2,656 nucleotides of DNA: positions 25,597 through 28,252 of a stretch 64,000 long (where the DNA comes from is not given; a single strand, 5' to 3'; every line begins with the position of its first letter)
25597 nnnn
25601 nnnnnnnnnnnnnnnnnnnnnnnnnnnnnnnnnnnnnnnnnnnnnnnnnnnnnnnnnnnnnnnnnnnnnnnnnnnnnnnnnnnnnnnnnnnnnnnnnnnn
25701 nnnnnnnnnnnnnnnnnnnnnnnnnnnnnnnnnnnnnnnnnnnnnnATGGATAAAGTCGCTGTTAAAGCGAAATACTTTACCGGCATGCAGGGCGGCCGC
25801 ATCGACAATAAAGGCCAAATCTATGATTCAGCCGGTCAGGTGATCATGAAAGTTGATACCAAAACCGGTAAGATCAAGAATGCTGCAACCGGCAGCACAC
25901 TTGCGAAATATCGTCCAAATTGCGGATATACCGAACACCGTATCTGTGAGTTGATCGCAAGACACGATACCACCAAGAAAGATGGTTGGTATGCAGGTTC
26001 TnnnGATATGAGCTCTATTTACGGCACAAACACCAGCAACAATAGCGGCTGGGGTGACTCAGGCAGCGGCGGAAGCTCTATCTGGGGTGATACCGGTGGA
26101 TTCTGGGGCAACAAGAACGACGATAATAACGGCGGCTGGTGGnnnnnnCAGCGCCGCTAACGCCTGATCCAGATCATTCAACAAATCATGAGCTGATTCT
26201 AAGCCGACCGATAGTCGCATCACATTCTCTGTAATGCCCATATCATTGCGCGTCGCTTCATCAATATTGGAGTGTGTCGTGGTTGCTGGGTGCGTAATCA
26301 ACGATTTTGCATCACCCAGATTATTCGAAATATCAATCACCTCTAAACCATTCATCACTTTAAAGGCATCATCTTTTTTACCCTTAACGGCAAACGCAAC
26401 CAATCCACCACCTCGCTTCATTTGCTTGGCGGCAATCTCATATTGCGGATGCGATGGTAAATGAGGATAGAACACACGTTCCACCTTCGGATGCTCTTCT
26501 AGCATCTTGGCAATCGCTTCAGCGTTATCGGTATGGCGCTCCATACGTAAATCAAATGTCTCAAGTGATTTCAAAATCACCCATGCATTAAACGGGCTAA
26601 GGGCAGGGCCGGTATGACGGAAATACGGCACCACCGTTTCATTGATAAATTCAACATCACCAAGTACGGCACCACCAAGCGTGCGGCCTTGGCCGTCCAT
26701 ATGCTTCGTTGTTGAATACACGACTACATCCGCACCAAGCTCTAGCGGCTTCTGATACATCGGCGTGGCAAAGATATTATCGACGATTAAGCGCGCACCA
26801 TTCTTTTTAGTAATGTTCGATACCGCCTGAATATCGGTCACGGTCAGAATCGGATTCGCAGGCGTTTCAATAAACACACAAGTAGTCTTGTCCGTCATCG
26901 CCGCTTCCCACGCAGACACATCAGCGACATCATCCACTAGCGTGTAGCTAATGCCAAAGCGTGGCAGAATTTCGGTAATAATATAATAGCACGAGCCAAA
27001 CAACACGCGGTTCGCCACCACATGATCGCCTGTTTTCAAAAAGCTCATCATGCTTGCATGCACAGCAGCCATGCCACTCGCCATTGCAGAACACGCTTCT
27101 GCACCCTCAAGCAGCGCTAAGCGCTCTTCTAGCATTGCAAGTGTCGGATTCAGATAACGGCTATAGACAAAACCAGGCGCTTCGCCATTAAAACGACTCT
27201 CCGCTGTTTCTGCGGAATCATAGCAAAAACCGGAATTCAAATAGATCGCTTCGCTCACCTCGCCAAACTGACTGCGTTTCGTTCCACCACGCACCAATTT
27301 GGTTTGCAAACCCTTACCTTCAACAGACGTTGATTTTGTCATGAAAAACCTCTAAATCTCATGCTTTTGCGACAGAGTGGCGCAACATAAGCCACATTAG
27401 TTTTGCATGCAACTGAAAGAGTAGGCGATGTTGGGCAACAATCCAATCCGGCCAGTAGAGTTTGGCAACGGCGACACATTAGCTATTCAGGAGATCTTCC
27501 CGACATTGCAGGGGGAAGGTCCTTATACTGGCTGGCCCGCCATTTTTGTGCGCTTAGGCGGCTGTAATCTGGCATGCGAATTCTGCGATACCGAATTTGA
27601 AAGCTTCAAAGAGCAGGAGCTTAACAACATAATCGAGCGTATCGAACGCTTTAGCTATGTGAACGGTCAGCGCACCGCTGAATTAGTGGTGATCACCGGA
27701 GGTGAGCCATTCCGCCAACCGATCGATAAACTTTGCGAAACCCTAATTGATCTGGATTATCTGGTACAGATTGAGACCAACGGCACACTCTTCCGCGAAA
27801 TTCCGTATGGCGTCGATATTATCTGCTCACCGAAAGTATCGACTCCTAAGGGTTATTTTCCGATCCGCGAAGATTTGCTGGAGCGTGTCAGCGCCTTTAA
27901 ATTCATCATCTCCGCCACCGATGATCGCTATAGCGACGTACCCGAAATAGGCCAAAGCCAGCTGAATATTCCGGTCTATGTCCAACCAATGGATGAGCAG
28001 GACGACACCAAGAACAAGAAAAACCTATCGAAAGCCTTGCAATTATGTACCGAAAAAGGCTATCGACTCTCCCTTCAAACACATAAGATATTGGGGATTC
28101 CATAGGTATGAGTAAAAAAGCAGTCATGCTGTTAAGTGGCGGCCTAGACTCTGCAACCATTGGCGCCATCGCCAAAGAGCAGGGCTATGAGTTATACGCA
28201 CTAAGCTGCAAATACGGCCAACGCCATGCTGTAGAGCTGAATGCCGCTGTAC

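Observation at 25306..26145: Protein ending in a Gly/Trp tail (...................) behind a palindrome-dense promoter region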

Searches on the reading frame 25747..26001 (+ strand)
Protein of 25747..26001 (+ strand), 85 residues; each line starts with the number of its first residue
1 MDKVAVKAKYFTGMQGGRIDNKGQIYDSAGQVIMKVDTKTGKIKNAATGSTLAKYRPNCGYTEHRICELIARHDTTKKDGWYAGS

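Call 71: predict_structure(alignment_id=A3)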
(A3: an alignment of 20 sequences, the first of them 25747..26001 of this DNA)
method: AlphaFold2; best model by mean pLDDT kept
length: 85 residues; sequences in the alignment: 20
mean_pLDDT: 83.2   pTM: 0.71
mean pLDDT of the five models: 83.2, 83.0, 83.0, 82.3, 82.2
residues with pLDDT >= 90: 30; 70-90: 44; 50-70: 7; < 50: 4
segments of 3 or more residues with pLDDT < 50: 82-85
pLDDT, mean of each block of 10 residues (from residue 1): 81 84 91 92 91 85 87 74 45
secondary structure, 60 per line:
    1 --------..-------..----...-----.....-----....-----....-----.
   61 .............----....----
elements in order: E24-26 E32-36 E42-45 E51-54 H60-73 H78-81

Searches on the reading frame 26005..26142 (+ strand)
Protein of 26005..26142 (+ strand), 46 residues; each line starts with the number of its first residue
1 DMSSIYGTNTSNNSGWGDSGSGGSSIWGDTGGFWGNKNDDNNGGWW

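Call 73: find_homologous_proteins(query=A5, max_evalue=10)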
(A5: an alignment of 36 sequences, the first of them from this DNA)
Query A5 (36 sequences): 8000 candidates shared short words with the query, none scored E <= 10.

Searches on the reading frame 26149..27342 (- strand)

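Call 14: search_protein_families(library=pfam, proteins=[window:26149-27342:-], max_evalue=0.001)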
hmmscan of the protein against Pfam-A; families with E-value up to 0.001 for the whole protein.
window:26149-27342:- (398 aa): 5 families
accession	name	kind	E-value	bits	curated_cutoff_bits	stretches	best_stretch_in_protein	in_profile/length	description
PF01053.26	Cys_Met_Meta_PP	-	3.8e-132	440.9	27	1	13-395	1-380/381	Cys/Met metabolism PLP-dependent enzyme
PF00155.27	Aminotran_1_2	-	2e-09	37.6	19.7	1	61-280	36-282/361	Aminotransferase class I and II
PF06838.17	Met_gamma_lyase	-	8.1e-06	25.1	24.2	1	85-236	77-246/405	Methionine gamma-lyase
PF00266.25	Aminotran_5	-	0.00018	21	21.5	0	90-215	73-203/371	Aminotransferase class-V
PF01041.23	DegT_DnrJ_EryC1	-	0.00021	21.1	19.8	0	66-189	24-146/360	DegT/DnrJ/EryC1/StrS aminotransferase family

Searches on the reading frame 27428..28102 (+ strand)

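Call 14: search_protein_families(library=pfam, proteins=[window:27428-28102:+], max_evalue=0.001)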
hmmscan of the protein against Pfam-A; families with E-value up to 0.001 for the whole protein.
window:27428-28102:+ (225 aa): 1 family
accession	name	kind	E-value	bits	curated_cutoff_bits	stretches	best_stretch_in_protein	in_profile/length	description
PF04055.27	Radical_SAM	-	2.1e-09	38.2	29.5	1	44-124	5-92/166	Radical SAM superfamily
